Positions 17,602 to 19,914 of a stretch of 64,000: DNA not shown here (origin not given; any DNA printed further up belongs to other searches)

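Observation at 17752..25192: TMTC-like GT-C/TPR membrane protein immediately upstream of a 1744-aa FN3-repeat T9SS protein: candidate protein O-glycosylation enzyme-substrate pair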

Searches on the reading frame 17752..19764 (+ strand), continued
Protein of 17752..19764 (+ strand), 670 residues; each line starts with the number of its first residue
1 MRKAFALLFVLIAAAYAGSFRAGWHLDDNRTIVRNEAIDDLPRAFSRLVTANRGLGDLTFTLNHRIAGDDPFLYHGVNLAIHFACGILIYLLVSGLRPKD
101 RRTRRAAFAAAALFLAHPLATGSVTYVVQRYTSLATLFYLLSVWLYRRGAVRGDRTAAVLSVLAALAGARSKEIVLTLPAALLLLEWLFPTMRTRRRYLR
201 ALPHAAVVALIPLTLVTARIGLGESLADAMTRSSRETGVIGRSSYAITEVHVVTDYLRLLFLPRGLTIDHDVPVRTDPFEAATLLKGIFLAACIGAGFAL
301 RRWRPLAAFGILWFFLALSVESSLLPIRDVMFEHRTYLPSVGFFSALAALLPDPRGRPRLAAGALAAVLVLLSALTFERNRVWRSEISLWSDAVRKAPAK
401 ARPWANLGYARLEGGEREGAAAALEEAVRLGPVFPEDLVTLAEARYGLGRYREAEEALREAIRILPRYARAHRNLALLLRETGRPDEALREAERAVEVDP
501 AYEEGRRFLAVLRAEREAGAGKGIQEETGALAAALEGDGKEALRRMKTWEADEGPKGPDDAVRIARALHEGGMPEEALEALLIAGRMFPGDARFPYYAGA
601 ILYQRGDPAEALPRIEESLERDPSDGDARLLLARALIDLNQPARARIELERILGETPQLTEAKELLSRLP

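Call 24: find_related_loci(query=A1, collection=genome_contigs, flank=10000)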
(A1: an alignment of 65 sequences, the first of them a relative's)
Query A1 (670 aa) in genome_contigs; peptide patterns used: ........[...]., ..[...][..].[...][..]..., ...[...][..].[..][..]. (x = any residue, [..] = any of these).
600 stretches matched a pattern (row limit reached: there are more); 592 encode a relative of the query (tblastn E <= 1e-3); the best 80 are kept; 78 distinct loci.
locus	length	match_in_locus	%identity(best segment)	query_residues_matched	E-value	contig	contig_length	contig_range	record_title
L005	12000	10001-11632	35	7-512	2e-87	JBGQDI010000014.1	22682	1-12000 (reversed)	MAG: Nitrospirota bacterium isolate OBJ2_061818_110_2 k141_1721606_length_22682_cov_17.5744, whole genome shotgun sequen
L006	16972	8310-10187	33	16-632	1e-87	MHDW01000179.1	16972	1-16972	MAG: Nitrospirae bacterium GWC2_42_7 gwc2_scaffold_5157, whole genome shotgun sequence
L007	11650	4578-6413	34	4-549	1e-87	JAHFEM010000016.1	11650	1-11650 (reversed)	MAG: Nitrospirae bacterium isolate nzgw269 NODE_4949_length_11651_cov_2.427927, whole genome shotgun sequence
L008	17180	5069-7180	31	2-651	2e-82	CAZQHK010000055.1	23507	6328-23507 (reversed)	MAG TPA_asm: uncultured bacterium isolate SRP308112_co1_304 genome assembly, contig: NODE_3174_length_23507_cov_19.17192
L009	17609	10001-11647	33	16-540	2e-82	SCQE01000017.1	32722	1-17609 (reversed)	MAG: Nitrospirae bacterium isolate DP16D_bin.35 DP16D_bin.35-16874, whole genome shotgun sequence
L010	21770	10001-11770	32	8-547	5e-82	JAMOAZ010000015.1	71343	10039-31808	MAG: Nitrospirota bacterium isolate MYC-10 scaffold15, whole genome shotgun sequence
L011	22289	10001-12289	30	15-666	6e-82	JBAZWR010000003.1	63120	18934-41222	MAG: Thermodesulfovibrionales bacterium isolate SO_2017_GW1_37 NODE_2558_length_63120_cov_1.233677_OW334_2017, whole gen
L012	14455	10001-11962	31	6-650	2e-85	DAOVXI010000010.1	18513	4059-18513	MAG TPA_asm: Deltaproteobacteria bacterium isolate CSMAG_1753 CSMAG_1753_k141_3582708_length_18513_cov_11.0000, whole ge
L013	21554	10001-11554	34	3-505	2e-81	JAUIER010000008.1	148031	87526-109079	MAG: bacterium isolate 8_bin.41 NODE_216_length_148031_cov_1.435519, whole genome shotgun sequence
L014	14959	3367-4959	38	7-515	1e-80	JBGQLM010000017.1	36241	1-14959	MAG: Geobacteraceae bacterium isolate OBJ2_061818_050_38 k141_2613889_length_36241_cov_9.0000, whole genome shotgun sequ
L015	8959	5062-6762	33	8-520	2e-80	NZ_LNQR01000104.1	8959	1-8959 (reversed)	Candidatus Magnetominusculus xianensis strain HCH-1 contig104, whole genome shotgun sequence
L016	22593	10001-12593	32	6-504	1e-79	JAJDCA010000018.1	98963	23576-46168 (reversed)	MAG: Candidatus Omnitrophota bacterium isolate OFTM38 OFTM38_17, whole genome shotgun sequence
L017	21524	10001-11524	34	13-507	1e-79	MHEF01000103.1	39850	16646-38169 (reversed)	MAG: Nitrospirae bacterium RBG_13_39_12 RBG_13_scaffold_337, whole genome shotgun sequence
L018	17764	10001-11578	36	7-500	3e-79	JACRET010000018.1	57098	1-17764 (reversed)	MAG: Deltaproteobacteria bacterium isolate NC_groundwater_1706_Pr3_B-0.1um_52_15 SR-2_scaffold_141_482263, whole genome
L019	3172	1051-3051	31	4-648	9e-80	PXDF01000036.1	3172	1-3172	MAG: Desulfonatronovibrio sp. isolate T3Sed10_324 T3-Sed10-C95199, whole genome shotgun sequence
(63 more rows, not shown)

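Call 25: predict_structure(alignment_id=A1)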
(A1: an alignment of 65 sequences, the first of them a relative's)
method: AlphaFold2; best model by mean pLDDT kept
length: 670 residues; sequences in the alignment: 65
mean_pLDDT: 92.9   pTM: 0.87
mean pLDDT of the five models: 92.9, 92.7, 91.9, 90.7, 90.3
residues with pLDDT >= 90: 561; 70-90: 78; 50-70: 22; < 50: 9
segments of 3 or more residues with pLDDT < 50: 233-235, 520-523
pLDDT, mean of each block of 10 residues (from residue 1): 96 97 92 88 93 95 95 97 98 96 96 98 95 98 98 97 98 96 98 96 97 82 51 57 93 96 96 94 98 98 97 95 72 90 98 89 96 97 96 97 96 94 97 92 97 98 97 98 96 97 90 74 65 91 95 85 94 97 96 97 98 98 94 98 98 87 96
secondary structure, 60 per line:
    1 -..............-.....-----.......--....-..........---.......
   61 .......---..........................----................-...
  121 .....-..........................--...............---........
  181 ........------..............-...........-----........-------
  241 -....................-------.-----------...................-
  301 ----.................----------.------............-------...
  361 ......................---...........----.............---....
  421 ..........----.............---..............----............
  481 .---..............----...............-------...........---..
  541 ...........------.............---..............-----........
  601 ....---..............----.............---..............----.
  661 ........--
elements in order: H2-15 H17-21 H27-33 H36-39 H41-50 H54-67 H71-96 H101-116 H118-125 H127-152 H155-169 H173-188 H195-208 H210-220 H226-233 H242-261 H281-299 H305-321 H339-350 H358-382 H386-396 H401-413 H417-430 H435-447 H451-464 H469-481 H485-498 H503-517 H525-535 H539-551 H558-570 H574-587 H593-604 H608-621 H626-638 H642-655 H660-668

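Call 30: fold_search(model_id=the predicted structure, library=pdb)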
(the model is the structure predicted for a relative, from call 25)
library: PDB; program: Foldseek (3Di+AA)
matches with E <= 10: 1508; with E <= 0.001: 326
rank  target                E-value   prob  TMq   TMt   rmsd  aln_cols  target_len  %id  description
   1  9qhb                  8.6e-10  1.00  0.21  0.48  10.9       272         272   24  Crystal structure of 16-repeat CTPR protein with eliminated coordination sites (released 2025-10-22)
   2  9qhc_B                1.3e-09  1.00  0.21  0.46  10.7       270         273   26  Crystal structure of 8-repeat CTPR protein with eliminated coordination sites (released 2025-10-22)
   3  8chy                  2.0e-09  1.00  0.21  0.48  12.8       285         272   25  Crystal structure of an 8-repeat consensus TPR superhelix with Zinc. (released 2024-02-21)
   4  1w3b_B                3.1e-09  1.00  0.21  0.35  18.5       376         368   17  The superhelical TPR domain of O-linked GlcNAc transferase reveals structural similarities to importin alpha. (released 2004-09-09)
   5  1w3b_A                4.2e-09  1.00  0.23  0.38  15.5       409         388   22  The superhelical TPR domain of O-linked GlcNAc transferase reveals structural similarities to importin alpha. (released 2004-09-09)
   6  9qhc_A                9.8e-09  1.00  0.21  0.46  10.6       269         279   26  Crystal structure of 8-repeat CTPR protein with eliminated coordination sites (released 2025-10-22)
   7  7yea_A                1.5e-08  1.00  0.24  0.17  20.7       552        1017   18  Human O-GlcNAc transferase Dimer (released 2023-07-12)
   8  5dse_C                2.3e-08  1.00  0.21  0.20  28.0       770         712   14  Crystal Structure of the TTC7B/Hyccin Complex (released 2015-12-02)
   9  7yeh_A                3.6e-08  1.00  0.24  0.17  20.1       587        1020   18  Cryo-EM structure of human OGT-OGA complex (released 2023-07-12)
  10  6eou                  3.8e-08  1.00  0.22  0.41  14.4       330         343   22  O-GlcNAc transferase TPR domain with the intellectual disability associated mutation L254F (released 2018-05-09)
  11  7ntf_A                4.0e-08  1.00  0.24  0.19  16.4       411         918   21  Cryo-EM structure of unliganded O-GlcNAc transferase (released 2021-11-17)
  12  8dtg_B                6.0e-08  1.00  0.20  0.18  16.9       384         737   14  Cryo-EM structure of Arabidopsis SPY alternative conformation 1 (released 2023-03-08)
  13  6bq1_B                6.9e-08  1.00  0.21  0.20  27.9       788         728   14  Human PI4KIIIa lipid kinase complex (released 2017-12-13)
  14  8dtg_A                1.4e-07  1.00  0.19  0.16  21.4       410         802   18  Cryo-EM structure of Arabidopsis SPY alternative conformation 1 (released 2023-03-08)
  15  7ntf_B                1.7e-07  1.00  0.24  0.20  10.1       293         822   24  Cryo-EM structure of unliganded O-GlcNAc transferase (released 2021-11-17)
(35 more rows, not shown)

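Call 39: search_protein_families(library=pfam, alignment_id=A3, max_evalue=0.001)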
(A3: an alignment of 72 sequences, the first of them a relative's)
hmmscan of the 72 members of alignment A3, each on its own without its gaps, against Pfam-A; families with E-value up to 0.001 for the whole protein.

A. member 1, L006:10239-11477:- (412 aa): 2 families
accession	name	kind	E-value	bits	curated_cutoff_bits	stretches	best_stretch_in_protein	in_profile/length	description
PF04055.27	Radical_SAM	-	6.8e-06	26.8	29.5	1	24-213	3-137/166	Radical SAM superfamily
PF13186.11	SPASM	-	7.4e-05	23.4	21.5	1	327-389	1-66/67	Iron-sulfur cluster-binding domain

B. families by the number of members that match (of 72 scanned): 163 families (the first 25 are shown)
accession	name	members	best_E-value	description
PF00515.34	TPR_1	9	1.4e-97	Tetratricopeptide repeat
PF07719.23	TPR_2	9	1.6e-87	Tetratricopeptide repeat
PF13414.12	TPR_11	9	3e-79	TPR repeat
PF13181.12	TPR_8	9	1.5e-73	Tetratricopeptide repeat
PF13432.12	TPR_16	9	1e-70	Tetratricopeptide repeat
PF13431.12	TPR_17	9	5.7e-66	Tetratricopeptide repeat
PF13424.12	TPR_12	9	2.7e-55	Tetratricopeptide repeat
PF14559.12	TPR_19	9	1.4e-54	Tetratricopeptide repeat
PF13428.12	TPR_14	9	2.7e-43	Tetratricopeptide repeat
PF13374.12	TPR_10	9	3.9e-34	Tetratricopeptide repeat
PF13174.12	TPR_6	9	1.2e-32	Tetratricopeptide repeat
PF13176.12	TPR_7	8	4.6e-41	Tetratricopeptide repeat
PF13371.12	TPR_9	8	7.9e-30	Tetratricopeptide repeat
PF23914.1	TPR_CcmH_CycH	6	1.3e-40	Cytochrome c-type biogenesis protein H TPR domain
PF12895.13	ANAPC3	6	1.3e-22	Anaphase-promoting complex, cyclosome, subunit 3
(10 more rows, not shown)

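Call 57: find_encoding_contigs(protein=P0004, flank=10000, max_places=1)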
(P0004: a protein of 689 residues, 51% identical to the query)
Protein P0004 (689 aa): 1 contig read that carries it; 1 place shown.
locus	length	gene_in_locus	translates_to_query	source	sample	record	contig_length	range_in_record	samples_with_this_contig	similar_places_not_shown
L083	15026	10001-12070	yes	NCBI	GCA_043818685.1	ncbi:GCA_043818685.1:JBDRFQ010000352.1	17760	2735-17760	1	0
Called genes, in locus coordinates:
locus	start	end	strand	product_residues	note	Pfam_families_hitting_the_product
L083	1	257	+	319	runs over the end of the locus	PF00535:Glycos_transf_2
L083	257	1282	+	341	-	PF02388:FemAB (faint), PF13480:Acetyltransf_6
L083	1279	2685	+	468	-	PF04932:Wzy_C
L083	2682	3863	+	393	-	PF01041:DegT_DnrJ_EryC1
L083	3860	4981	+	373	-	PF13506:Glyco_transf_21 (faint), PF00535:Glycos_transf_2, PF13641:Glyco_tranf_2_3, PF13704:Glyco_tranf_2_4 (weak)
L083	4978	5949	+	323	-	PF01522:Polysacc_deac_1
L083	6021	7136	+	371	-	PF02350:Epimerase_2, PF13579:Glyco_trans_4_4 (faint)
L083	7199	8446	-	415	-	PF13692:Glyco_trans_1_4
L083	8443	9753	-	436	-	PF13579:Glyco_trans_4_4 (weak), PF13439:Glyco_transf_4, PF00534:Glycos_transf_1, PF13692:Glyco_trans_1_4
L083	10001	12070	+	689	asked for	PF13428:TPR_14 (faint), PF13431:TPR_17 (faint), PF00515:TPR_1 (faint), PF07719:TPR_2 (faint), PF13432:TPR_16 (weak), PF14559:TPR_19 (weak), PF13432:TPR_16, PF14559:TPR_19, +3 more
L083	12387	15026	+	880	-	?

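Call 58: find_encoding_contigs(protein=P0007, flank=10000, max_places=1)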
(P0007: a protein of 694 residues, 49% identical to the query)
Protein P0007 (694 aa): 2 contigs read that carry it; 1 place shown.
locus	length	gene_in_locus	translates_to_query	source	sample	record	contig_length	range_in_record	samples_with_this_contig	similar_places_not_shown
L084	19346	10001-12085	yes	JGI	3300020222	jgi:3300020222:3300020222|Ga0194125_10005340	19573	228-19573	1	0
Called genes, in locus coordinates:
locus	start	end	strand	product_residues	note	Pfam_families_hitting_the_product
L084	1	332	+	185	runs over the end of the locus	?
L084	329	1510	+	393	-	PF01041:DegT_DnrJ_EryC1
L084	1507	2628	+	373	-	PF13506:Glyco_transf_21 (weak), PF00535:Glycos_transf_2, PF13641:Glyco_tranf_2_3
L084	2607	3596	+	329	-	PF01522:Polysacc_deac_1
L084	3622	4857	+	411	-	PF02786:CPSase_L_D2 (faint), PF15632:ATPgrasp_Ter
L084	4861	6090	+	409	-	PF13522:GATase_6, PF13537:GATase_7, PF00733:Asn_synthase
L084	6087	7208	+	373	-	PF02350:Epimerase_2, PF13579:Glyco_trans_4_4 (faint)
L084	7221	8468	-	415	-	PF13692:Glyco_trans_1_4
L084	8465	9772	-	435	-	PF13579:Glyco_trans_4_4, PF13439:Glyco_transf_4, PF00534:Glycos_transf_1 (weak), PF13692:Glyco_trans_1_4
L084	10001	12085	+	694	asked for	PF13431:TPR_17 (faint), PF07719:TPR_2 (faint), PF13428:TPR_14 (faint), PF00515:TPR_1 (faint), PF13181:TPR_8 (faint), PF13414:TPR_11 (faint), PF13432:TPR_16 (weak), PF14559:TPR_19, +1 more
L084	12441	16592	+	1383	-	PF23376:Fn3_VIN3 (faint), PF16655:PhoD_N (faint), PF25059:FN3_DSCAM-DSCAML_C (faint), PF00041:fn3 (weak), PF16656:Pur_ac_phosph_N, PF13860:FlgD_ig (faint), PF16656:Pur_ac_phosph_N (weak)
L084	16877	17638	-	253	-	PF14371:DUF4412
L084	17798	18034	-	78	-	-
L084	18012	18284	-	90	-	PF04365:BrnT_toxin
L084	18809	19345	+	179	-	?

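Call 59: find_encoding_contigs(protein=P0009, flank=10000, max_places=1)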
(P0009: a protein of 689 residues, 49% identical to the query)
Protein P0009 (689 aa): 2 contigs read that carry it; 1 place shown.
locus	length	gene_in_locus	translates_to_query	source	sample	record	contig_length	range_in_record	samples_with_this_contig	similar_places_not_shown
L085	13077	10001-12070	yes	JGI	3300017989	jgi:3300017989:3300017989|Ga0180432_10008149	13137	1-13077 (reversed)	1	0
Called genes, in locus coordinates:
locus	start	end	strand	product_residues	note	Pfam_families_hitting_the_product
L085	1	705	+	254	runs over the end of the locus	?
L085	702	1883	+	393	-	PF01041:DegT_DnrJ_EryC1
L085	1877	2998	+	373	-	PF13506:Glyco_transf_21, PF00535:Glycos_transf_2, PF13641:Glyco_tranf_2_3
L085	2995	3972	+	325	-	PF01522:Polysacc_deac_1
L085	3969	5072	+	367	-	PF13439:Glyco_transf_4, PF13579:Glyco_trans_4_4, PF20706:GT4-conflict (weak), PF00534:Glycos_transf_1, PF13692:Glyco_trans_1_4, PF13524:Glyco_trans_1_2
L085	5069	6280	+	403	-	PF13439:Glyco_transf_4, PF13692:Glyco_trans_1_4, PF00534:Glycos_transf_1, PF13524:Glyco_trans_1_2 (weak)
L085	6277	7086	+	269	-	-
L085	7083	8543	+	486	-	PF01266:DAO, PF12831:FAD_oxidored (weak)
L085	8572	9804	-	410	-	PF13692:Glyco_trans_1_4 (weak)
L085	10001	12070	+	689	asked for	PF13431:TPR_17 (faint), PF13432:TPR_16 (faint), PF13429:TPR_15 (faint), PF23914:TPR_CcmH_CycH (faint), PF00515:TPR_1 (faint), PF07719:TPR_2 (faint), PF13181:TPR_8 (faint), PF14559:TPR_19 (weak), +2 more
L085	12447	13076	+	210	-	?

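Call 73: search_protein_families(library=pfam, proteins=[L007:6605-11650:+, L007:4578-6413:+], max_evalue=0.001)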
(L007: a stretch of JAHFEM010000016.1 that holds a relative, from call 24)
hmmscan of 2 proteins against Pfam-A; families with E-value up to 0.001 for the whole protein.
L007:6605-11650:+ (1682 aa): 12 families
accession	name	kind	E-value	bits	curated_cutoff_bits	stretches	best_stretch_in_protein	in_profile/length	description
PF06739.17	SBBP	-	1.2e-75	249.5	20.5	7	873-898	10-37/38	Beta-propeller repeat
PF02494.22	HYR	-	8.1e-18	65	21.7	2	1223-1301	1-81/81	HYR domain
PF07494.17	Reg_prop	-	3.9e-14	51.4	20.4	0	1604-1626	3-24/24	Two component regulator propeller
PF07705.17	CARDB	-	3.8e-12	46.7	22.7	1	1403-1511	2-99/101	CARDB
PF13540.12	RCC1_2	-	8.1e-10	38.7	22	0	1033-1050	11-28/30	Regulator of chromosome condensation (RCC1) repeat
PF25293.1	Beta-prop_EMC1_N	-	1e-07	32.3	34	0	1569-1654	93-175/219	EMC1 N-terminal beta-propeller domain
PF16656.11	Pur_ac_phosph_N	-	4.3e-07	30.8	30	0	542-609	24-93/93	Purple acid Phosphatase, N-terminal domain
PF25059.1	FN3_DSCAM-DSCAML_C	-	5e-07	30.4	39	0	1361-1391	42-72/89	DSCAM/DSCAML C-terminal Fn3-like domain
PF01436.27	NHL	-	4.6e-06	26.8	20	0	139-153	4-18/28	NHL repeat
PF16655.11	PhoD_N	-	1.2e-05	26.2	30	0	1323-1384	15-79/90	PhoD-like phosphatase, N-terminal domain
PF00041.27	fn3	-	5.4e-05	23.8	25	0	1360-1393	49-78/84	Fibronectin type III domain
PF07198.17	DUF1410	-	0.00011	22.9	25.5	0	1622-1648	10-36/61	Protein of unknown function (DUF1410)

L007:4578-6413:+ (612 aa): 21 families
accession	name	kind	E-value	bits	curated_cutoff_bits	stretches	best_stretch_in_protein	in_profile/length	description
PF00515.34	TPR_1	-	4.2e-45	150.2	27.8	5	519-550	1-32/34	Tetratricopeptide repeat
PF07719.23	TPR_2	-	3.3e-42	139.6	27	5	555-585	3-33/34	Tetratricopeptide repeat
PF13414.12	TPR_11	-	4.5e-41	138.7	26.8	4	497-533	6-42/42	TPR repeat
PF13431.12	TPR_17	-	1.8e-29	99.9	24.4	1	508-539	2-33/34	Tetratricopeptide repeat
PF13424.12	TPR_12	-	1.4e-27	96.1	30.1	3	519-583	3-75/77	Tetratricopeptide repeat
PF13432.12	TPR_16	-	2.8e-26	92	32.7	2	491-551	3-63/65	Tetratricopeptide repeat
PF13181.12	TPR_8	-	2.3e-25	87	25.7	2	489-517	5-33/34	Tetratricopeptide repeat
PF14559.12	TPR_19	-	1.8e-20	73.4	25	3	529-588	1-60/68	Tetratricopeptide repeat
PF13428.12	TPR_14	-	1.1e-17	63.2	23.5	0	558-592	6-40/44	Tetratricopeptide repeat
PF13374.12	TPR_10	-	3.5e-16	59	27.5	0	490-514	7-31/42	Tetratricopeptide repeat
PF13176.12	TPR_7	-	6.8e-16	57.4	27.9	0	455-479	3-27/36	Tetratricopeptide repeat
PF07721.20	TPR_4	-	1.8e-12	47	27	0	555-574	3-22/26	Tetratricopeptide repeat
PF13174.12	TPR_6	-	4.8e-10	39.8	26.3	0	558-586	5-33/33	Tetratricopeptide repeat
PF13371.12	TPR_9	-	2.4e-09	37.5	35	0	560-591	36-67/73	Tetratricopeptide repeat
PF24575.1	TPR_Slam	-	1.3e-08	35.6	35.2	0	492-542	54-104/104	Surface lipoprotein assembly modifier, N-terminal TPR repeats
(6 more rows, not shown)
